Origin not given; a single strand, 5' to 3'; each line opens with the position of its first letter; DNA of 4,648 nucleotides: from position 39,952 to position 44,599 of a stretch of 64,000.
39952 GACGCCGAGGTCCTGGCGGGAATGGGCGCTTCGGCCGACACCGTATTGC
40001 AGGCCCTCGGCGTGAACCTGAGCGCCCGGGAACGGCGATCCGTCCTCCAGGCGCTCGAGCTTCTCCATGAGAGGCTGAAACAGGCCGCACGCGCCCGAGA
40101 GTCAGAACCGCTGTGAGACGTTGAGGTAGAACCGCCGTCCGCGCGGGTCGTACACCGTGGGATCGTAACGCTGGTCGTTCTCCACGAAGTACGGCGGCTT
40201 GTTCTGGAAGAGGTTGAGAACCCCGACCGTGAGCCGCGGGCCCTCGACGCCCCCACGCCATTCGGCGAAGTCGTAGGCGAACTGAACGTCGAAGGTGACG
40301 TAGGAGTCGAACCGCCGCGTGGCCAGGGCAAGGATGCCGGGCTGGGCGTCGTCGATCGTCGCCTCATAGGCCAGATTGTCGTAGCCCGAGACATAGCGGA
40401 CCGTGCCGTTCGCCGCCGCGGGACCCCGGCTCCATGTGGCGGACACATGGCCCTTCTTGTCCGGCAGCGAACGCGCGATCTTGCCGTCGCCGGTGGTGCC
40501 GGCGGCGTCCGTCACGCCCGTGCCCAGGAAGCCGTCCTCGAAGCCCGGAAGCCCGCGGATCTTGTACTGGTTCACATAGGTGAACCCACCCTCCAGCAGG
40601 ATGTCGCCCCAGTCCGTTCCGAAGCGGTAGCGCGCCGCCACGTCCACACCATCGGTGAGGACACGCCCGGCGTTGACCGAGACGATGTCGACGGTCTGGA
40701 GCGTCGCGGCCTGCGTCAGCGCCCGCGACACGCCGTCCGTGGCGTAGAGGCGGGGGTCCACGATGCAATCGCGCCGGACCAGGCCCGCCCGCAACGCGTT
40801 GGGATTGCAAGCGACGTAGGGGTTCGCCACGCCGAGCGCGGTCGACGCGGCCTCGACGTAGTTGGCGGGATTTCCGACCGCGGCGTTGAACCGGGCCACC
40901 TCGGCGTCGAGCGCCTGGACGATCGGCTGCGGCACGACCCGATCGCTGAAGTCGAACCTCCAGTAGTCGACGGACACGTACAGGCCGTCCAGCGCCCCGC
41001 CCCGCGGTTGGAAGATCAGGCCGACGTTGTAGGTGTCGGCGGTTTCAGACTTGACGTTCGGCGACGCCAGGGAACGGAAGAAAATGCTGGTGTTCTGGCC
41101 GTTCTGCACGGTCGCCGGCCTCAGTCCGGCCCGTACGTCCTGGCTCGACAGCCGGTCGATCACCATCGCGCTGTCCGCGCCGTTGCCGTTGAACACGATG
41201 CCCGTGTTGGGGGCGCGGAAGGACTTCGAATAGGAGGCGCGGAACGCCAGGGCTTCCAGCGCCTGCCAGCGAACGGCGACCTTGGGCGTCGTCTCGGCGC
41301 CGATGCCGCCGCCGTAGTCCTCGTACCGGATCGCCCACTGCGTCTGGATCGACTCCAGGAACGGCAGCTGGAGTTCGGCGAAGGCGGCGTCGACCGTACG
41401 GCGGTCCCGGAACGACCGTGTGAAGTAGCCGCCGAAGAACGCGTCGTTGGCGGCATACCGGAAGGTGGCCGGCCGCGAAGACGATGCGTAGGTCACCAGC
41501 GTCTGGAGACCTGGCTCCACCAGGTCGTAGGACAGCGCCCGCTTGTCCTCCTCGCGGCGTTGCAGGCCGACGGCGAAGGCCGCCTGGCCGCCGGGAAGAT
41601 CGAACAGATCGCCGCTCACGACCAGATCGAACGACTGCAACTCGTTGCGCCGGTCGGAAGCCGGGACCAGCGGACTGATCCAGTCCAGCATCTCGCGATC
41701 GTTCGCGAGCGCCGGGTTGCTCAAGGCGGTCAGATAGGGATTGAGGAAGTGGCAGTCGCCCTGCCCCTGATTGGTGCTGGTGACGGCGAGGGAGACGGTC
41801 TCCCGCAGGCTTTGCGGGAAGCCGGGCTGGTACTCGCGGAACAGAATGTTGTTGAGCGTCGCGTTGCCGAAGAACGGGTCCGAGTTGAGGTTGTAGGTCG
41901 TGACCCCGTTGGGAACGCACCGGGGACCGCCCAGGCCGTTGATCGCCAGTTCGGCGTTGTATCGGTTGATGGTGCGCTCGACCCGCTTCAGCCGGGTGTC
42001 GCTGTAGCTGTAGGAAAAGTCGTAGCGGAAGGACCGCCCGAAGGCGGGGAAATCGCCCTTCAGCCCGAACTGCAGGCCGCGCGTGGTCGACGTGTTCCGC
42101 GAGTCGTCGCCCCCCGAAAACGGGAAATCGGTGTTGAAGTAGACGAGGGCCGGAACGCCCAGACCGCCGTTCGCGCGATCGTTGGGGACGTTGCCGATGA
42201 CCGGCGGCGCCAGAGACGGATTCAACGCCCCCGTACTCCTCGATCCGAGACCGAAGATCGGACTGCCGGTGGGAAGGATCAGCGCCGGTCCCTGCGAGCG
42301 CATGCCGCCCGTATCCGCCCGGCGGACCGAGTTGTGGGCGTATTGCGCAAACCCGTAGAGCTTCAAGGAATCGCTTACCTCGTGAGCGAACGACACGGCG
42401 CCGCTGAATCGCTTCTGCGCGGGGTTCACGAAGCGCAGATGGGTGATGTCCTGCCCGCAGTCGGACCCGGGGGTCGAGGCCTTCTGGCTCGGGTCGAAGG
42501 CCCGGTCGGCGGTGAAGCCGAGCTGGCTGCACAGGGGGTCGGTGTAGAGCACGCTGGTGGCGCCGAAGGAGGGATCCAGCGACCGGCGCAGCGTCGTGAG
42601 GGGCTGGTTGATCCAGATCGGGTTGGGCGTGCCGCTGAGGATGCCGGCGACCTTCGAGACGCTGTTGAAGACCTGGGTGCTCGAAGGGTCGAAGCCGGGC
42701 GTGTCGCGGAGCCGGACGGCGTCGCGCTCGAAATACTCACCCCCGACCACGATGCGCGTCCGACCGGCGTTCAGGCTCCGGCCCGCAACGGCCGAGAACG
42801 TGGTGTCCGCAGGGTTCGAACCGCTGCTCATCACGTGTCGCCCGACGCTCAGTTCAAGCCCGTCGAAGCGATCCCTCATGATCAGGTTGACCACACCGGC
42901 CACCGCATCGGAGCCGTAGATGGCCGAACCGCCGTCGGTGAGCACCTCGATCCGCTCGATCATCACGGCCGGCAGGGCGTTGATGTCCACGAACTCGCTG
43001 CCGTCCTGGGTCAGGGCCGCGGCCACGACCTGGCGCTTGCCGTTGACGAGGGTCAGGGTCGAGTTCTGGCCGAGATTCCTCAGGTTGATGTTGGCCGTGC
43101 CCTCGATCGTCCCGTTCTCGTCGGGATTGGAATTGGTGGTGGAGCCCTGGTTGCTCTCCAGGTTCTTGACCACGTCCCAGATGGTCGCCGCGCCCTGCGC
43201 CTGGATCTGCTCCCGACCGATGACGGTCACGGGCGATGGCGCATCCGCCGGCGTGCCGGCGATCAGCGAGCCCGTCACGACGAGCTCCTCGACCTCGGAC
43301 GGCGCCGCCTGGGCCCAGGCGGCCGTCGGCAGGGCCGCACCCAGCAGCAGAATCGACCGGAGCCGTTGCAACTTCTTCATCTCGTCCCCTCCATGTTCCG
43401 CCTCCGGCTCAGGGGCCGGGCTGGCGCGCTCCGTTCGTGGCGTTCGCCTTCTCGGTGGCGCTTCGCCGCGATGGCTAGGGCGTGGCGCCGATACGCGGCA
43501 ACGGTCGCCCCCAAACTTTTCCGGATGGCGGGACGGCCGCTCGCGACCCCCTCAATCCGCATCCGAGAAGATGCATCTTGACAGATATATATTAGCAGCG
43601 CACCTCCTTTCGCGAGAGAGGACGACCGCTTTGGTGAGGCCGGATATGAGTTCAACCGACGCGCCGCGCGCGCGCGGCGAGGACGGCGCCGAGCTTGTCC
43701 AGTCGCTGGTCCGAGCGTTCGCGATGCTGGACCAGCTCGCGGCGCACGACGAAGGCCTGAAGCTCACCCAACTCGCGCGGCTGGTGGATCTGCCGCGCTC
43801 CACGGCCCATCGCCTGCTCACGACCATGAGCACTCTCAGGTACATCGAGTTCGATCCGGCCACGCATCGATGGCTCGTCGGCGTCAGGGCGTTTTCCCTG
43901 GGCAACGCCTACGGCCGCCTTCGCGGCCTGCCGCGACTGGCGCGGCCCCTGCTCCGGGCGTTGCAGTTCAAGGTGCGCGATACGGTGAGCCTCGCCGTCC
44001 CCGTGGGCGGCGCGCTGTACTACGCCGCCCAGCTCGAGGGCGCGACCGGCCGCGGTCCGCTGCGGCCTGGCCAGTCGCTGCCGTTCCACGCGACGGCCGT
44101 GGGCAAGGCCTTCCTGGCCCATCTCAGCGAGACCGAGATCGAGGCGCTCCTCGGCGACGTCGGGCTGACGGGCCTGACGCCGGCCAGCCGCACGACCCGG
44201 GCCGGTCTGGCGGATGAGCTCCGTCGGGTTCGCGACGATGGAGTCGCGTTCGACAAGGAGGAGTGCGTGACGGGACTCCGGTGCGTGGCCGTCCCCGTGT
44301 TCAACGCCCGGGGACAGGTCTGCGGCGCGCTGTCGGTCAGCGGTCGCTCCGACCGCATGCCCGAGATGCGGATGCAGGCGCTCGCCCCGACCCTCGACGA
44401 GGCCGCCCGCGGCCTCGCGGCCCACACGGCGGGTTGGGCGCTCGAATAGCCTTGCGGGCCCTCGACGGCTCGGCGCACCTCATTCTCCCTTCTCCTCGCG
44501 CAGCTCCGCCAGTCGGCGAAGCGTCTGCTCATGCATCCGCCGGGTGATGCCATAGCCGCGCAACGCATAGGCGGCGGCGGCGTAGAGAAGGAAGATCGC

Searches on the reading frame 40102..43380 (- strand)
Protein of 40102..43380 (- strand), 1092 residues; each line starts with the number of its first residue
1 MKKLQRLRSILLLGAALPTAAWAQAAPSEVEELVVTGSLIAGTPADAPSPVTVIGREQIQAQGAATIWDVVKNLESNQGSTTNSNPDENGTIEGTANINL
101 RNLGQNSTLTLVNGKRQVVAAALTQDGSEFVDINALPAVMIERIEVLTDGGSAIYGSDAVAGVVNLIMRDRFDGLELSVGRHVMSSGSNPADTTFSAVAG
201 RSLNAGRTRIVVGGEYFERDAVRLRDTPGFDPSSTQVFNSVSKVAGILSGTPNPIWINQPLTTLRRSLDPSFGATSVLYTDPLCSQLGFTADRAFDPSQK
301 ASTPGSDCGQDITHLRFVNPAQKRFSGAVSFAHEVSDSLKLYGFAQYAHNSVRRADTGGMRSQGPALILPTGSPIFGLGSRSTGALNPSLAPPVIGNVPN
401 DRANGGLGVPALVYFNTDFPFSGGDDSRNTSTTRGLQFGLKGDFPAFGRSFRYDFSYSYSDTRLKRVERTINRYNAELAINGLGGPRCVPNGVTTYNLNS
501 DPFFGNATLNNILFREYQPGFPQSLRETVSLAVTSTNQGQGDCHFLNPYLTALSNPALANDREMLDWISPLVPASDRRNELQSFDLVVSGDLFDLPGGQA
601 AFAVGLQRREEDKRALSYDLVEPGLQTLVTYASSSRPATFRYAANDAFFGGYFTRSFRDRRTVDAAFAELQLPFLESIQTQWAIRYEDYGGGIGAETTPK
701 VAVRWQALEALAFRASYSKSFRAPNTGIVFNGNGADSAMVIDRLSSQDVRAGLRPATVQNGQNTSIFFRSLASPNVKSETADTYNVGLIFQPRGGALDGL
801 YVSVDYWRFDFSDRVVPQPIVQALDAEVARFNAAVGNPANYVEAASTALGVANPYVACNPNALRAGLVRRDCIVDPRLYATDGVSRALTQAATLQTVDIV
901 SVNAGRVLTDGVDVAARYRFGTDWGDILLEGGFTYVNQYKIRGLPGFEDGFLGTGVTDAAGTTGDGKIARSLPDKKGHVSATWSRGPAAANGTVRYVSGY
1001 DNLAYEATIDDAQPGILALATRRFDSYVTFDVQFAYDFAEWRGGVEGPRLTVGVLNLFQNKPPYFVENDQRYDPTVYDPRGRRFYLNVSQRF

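Call 7: search_protein_families(library=pfam, proteins=[window:40102-43380:-], max_evalue=0.001)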
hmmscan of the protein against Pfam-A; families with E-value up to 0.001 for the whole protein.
window:40102-43380:- (1092 aa): 2 families
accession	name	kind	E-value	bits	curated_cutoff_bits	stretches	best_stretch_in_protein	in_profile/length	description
PF00593.30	TonB_dep_Rec_b-barrel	-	9.5e-27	95.4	27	1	631-1057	142-436/436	TonB dependent receptor-like, beta-barrel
PF07715.20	Plug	-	1.7e-19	70.7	23.9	1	45-163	3-107/107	TonB-dependent Receptor Plug Domain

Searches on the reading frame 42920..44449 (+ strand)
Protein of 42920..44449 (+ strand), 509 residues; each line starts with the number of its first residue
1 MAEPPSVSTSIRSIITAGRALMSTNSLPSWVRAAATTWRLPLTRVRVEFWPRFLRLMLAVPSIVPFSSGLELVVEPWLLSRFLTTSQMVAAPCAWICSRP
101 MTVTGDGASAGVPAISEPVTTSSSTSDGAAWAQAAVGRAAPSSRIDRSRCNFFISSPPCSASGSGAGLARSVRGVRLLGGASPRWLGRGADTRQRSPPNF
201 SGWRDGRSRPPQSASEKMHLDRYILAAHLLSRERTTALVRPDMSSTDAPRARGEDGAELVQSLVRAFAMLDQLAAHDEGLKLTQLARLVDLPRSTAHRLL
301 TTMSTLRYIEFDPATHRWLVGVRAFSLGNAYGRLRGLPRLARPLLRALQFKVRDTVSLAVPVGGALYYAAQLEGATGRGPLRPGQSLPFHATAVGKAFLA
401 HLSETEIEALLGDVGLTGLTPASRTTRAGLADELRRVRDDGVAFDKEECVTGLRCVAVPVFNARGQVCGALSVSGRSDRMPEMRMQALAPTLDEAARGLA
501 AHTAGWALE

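Call 76: search_protein_families(library=pfam, proteins=[window:42920-44449:+], max_evalue=0.00001)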
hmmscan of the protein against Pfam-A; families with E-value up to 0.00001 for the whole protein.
window:42920-44449:+ (509 aa): 2 families
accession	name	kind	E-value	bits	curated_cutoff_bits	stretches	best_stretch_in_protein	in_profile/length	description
PF01614.24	IclR_C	-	8.9e-35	120.2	24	1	339-498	11-171/174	Bacterial transcriptional regulator IclR C-terminal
PF09339.16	HTH_IclR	-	7.8e-17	61.2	22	1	262-313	1-52/52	IclR helix-turn-helix domain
